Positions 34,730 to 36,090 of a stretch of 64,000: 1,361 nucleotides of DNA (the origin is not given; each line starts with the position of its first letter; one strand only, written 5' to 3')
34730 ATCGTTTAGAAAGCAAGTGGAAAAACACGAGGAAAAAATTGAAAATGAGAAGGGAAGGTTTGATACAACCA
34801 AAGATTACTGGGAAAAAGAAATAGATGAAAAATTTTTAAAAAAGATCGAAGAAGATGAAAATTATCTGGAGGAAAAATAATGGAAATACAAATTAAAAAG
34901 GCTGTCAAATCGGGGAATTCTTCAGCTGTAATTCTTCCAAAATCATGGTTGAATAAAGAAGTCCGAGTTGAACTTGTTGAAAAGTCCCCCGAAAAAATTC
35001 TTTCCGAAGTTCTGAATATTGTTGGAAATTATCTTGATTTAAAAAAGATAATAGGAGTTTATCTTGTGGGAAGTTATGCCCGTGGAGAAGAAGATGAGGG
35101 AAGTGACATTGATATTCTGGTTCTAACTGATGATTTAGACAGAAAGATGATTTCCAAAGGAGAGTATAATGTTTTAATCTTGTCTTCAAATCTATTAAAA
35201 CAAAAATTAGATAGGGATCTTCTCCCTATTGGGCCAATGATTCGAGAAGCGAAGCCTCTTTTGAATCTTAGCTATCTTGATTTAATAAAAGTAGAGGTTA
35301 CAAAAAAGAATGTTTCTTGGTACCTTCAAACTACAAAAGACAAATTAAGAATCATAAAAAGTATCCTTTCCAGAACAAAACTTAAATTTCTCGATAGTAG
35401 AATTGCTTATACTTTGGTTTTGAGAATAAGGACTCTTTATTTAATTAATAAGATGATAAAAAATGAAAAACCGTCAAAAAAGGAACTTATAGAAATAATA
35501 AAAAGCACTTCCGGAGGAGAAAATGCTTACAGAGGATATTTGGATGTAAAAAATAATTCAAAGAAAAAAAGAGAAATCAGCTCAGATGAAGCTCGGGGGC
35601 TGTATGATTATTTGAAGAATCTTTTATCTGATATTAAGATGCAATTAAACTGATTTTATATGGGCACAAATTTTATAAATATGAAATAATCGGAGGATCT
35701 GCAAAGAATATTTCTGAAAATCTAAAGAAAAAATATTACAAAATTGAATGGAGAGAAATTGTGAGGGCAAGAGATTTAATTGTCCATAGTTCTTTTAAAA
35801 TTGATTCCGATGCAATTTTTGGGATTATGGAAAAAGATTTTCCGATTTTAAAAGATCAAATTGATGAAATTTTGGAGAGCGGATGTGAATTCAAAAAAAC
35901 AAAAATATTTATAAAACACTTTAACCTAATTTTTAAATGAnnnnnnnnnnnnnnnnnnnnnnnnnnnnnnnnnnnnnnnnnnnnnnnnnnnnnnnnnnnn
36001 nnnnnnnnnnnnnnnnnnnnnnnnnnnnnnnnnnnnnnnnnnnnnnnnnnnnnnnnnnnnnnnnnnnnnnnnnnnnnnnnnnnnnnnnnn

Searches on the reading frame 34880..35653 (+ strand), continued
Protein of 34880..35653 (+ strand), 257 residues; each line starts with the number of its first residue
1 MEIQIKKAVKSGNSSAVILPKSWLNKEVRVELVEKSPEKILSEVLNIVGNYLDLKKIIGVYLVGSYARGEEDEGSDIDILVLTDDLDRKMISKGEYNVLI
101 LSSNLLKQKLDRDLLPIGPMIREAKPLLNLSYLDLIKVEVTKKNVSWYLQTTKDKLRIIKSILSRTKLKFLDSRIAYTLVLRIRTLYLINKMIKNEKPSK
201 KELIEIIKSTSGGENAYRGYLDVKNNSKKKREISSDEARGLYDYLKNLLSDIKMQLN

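Call 80: search_solved_structures(query=A3, max_evalue=1, show_alignments=4)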
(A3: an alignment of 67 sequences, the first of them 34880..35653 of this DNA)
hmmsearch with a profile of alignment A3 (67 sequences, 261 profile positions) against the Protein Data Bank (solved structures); distinct sequences matched with E-value up to 1: 11.
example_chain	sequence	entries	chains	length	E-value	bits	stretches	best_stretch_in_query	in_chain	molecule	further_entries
9xbd_E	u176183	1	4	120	0.00011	25.1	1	41-84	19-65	Nucleotidyltransferase domain-containing protein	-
5yep_A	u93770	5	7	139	0.00082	22.2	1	44-86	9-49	Toxin-antitoxin system antidote Mnt family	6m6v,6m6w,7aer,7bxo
2rff_A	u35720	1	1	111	0.0011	21.9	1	54-98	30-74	Putative nucleotidyltransferase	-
9dbj_A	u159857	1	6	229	0.0023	20.8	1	60-117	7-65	HalB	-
9dbh_A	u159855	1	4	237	0.0023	20.8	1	59-117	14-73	HalB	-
9z7q_I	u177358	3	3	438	0.018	17.8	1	30-111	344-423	Cmr1-MntA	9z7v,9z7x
4ebj_A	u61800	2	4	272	0.021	17.6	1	54-87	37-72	Aminoglycoside nucleotidyltransferase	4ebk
6m6u_A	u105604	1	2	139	0.038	16.8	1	44-86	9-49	Toxin-antitoxin system antitoxin MntA family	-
6sxj_A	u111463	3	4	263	0.051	16.3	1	42-85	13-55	Streptomycin 3''-adenylyltransferase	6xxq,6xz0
1wot_A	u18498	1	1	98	0.27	14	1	58-83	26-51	PUTATIVE MINIMAL NUCLEOTIDYLTRANSFERASE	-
9dbi_A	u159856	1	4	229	0.64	12.7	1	60-117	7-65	HalB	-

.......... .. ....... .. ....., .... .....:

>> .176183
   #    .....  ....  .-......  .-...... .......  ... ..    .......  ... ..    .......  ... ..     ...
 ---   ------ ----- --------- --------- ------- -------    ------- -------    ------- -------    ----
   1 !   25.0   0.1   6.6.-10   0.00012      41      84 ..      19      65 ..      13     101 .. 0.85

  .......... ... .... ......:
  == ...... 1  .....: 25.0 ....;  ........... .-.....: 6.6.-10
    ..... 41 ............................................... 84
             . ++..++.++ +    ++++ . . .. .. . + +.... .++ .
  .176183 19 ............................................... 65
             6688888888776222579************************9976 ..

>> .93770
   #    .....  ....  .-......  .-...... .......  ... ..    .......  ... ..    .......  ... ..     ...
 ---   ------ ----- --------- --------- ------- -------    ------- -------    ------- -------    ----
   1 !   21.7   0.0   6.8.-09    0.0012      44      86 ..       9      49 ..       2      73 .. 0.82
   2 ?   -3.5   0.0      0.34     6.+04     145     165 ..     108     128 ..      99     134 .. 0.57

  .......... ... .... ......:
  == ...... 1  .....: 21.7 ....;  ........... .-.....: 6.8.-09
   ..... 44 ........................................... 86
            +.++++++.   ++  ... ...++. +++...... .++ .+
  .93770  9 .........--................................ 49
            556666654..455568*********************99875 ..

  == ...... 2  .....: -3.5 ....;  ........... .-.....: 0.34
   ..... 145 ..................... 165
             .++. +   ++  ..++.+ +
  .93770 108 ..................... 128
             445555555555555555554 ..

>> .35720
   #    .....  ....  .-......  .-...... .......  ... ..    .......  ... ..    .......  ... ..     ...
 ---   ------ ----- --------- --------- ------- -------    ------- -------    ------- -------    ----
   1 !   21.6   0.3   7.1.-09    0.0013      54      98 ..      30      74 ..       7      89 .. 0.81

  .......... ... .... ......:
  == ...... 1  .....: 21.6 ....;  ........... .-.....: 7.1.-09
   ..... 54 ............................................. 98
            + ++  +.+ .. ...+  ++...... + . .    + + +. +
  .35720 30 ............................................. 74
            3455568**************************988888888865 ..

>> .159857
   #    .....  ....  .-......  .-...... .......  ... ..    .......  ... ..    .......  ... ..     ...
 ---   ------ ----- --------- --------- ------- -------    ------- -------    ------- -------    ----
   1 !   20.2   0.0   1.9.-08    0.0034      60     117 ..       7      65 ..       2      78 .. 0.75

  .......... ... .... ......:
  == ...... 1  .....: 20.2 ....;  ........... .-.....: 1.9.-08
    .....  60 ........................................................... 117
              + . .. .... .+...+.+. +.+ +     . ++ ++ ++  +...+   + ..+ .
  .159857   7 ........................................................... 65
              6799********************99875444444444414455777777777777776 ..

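Call 84: search_protein_families(library=phrogs, proteins=[window:34880-35653:+], max_evalue=0.01)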
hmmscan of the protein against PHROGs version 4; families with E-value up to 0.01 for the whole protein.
window:34880-35653:+ (257 aa): 1 family
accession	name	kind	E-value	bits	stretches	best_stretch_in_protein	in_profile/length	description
phrog_24076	-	unknown function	6.5e-12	46.3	1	59-252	5-195/229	-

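Call 86: find_homologous_proteins(query=L040:278-1027:+, max_evalue=0.001)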
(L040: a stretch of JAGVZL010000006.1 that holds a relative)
Query L040:278-1027:+ (249 aa): 374 proteins with E <= 0.001 among 1606 candidates; the best 120 are listed.
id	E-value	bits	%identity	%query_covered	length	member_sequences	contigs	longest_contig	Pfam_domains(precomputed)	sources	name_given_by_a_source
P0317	2.2e-146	504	96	100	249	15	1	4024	PF18765.8,PF01909.30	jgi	-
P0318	3.0e-129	448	90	100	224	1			PF18765.8,PF01909.30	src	-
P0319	2.1e-109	383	71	100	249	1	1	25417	PF18765.8,PF01909.30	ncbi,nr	ncbi:nucleotidyltransferase domain-containing protein [Candidatus Woesearchaeota archaeon]|nr:nucleo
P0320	7.1e-109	381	73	100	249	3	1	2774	PF18765.8,PF01909.30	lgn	-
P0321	3.8e-104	366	67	100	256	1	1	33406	PF18765.8,PF01909.30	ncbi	-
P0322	8.1e-103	361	69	100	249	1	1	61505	PF18765.8,PF01909.30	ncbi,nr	ncbi:MAG: DUF2080 family transposase-associated protein [Candidatus Pacearchaeota archaeon]|nr:DUF20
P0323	1.8e-102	360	65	100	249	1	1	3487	PF18765.8,PF01909.30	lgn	-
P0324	2.1e-102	360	66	100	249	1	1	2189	PF18765.8,PF01909.30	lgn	-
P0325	3.0e-102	359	66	100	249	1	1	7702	PF18765.8,PF01909.30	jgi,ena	-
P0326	1.1e-101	357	67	100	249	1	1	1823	PF18765.8,PF01909.30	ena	-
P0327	1.5e-101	357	66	100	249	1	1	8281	PF18765.8,PF01909.30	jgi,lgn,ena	-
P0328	1.9e-101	357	67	100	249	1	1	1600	PF18765.8,PF01909.30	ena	-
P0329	3.3e-101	356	66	100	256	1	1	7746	PF18765.8,PF01909.30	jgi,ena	-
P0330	4.4e-101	355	66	100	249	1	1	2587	PF18765.8,PF01909.30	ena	-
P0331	4.6e-101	355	67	100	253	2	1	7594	PF18765.8,PF01909.30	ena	-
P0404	1.1e-90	321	61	100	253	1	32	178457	PF18765.8,PF01909.30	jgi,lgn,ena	-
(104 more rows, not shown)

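Call 87: find_encoding_contigs(protein=P0404, flank=3000, max_places=4)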
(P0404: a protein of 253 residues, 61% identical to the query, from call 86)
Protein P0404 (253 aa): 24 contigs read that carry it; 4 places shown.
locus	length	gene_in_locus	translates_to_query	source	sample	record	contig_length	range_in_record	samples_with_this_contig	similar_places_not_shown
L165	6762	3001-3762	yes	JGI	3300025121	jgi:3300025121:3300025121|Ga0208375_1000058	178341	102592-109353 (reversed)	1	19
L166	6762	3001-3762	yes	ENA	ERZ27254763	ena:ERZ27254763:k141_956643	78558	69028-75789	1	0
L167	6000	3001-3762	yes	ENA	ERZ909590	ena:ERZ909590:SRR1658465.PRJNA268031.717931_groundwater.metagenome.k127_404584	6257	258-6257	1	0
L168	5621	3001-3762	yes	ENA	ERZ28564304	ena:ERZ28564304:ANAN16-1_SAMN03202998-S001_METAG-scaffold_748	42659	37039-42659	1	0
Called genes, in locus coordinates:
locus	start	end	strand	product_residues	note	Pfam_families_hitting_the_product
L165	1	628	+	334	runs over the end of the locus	PF00633:HHH (faint), PF14520:HHH_5, PF00154:RecA_N, PF13481:AAA_25 (weak), PF08423:Rad51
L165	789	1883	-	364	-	-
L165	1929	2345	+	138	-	-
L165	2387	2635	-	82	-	PF05016:ParE_toxin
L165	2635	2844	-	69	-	PF24434:DUF7557 (weak)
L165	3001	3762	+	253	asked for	PF01909:NTP_transf_2, PF18765:Polbeta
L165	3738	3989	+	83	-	-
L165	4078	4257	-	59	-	-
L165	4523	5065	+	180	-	PF01661:Macro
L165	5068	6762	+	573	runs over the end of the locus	PF00270:DEAD, PF04851:ResIII, PF00271:Helicase_C, PF16124:RecQ_Zn_bind, PF00570:HRDC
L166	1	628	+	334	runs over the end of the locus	PF00633:HHH (faint), PF14520:HHH_5, PF00154:RecA_N, PF13481:AAA_25 (weak), PF08423:Rad51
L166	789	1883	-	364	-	-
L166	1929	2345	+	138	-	-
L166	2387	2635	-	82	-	PF05016:ParE_toxin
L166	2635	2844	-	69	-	PF24434:DUF7557 (weak)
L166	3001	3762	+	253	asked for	PF01909:NTP_transf_2, PF18765:Polbeta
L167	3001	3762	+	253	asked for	PF01909:NTP_transf_2, PF18765:Polbeta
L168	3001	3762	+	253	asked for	PF01909:NTP_transf_2, PF18765:Polbeta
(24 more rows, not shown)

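Call 91: search_protein_families(library=pfam, proteins=[L007:7401-7778:+, L007:7165-7422:+, L040:1003-1257:+, L165:3738-3989:+], max_evalue=0.01)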
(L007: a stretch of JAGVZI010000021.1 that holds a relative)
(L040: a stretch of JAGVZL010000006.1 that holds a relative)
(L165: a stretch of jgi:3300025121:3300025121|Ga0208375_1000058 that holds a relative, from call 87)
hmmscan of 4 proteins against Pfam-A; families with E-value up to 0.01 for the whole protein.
L007:7401-7778:+ (125 aa): 1 family
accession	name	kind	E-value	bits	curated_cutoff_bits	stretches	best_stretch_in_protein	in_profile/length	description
PF01850.27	PIN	-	2.7e-07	31.7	23.6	1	5-119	1-119/120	PIN domain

L007:7165-7422:+ (85 aa): 2 families
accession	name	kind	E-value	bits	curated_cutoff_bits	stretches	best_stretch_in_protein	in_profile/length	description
PF02697.20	VAPB_antitox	-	2.3e-15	57.5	27.9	1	10-75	1-63/69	Putative antitoxin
PF24434.1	DUF7557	-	0.0042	16.9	25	1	10-42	2-33/45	Family of unknown function (DUF7557)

L040:1003-1257:+ (84 aa): 0 families

L165:3738-3989:+ (83 aa): 1 family
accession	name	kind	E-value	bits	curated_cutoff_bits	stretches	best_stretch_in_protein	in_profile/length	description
PF12128.14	DUF3584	-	0.0039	15.2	31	1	4-82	284-364/1191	Protein of unknown function (DUF3584)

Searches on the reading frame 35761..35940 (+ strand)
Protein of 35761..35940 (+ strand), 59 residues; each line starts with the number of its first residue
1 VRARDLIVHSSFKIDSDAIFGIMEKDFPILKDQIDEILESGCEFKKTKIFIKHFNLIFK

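Call 3: search_protein_families(library=pfam, proteins=[window:35761-35940:+], max_evalue=1)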
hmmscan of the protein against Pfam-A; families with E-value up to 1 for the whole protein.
window:35761-35940:+ (59 aa): 1 family
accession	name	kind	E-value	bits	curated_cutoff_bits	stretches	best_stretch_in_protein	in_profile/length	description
PF01934.22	HepT-like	-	0.00046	20.3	23.5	1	3-37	86-120/120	Ribonuclease HepT-like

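Call 4: search_protein_families(library=ncbifam, proteins=[window:35761-35940:+], max_evalue=1)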
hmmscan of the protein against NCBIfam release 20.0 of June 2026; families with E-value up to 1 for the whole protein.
window:35761-35940:+ (59 aa): 1 family
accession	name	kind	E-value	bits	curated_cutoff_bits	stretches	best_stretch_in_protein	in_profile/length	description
NF009449.0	PRK12807.1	subfamily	0.27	10.8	347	1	2-48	89-134/287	flagellin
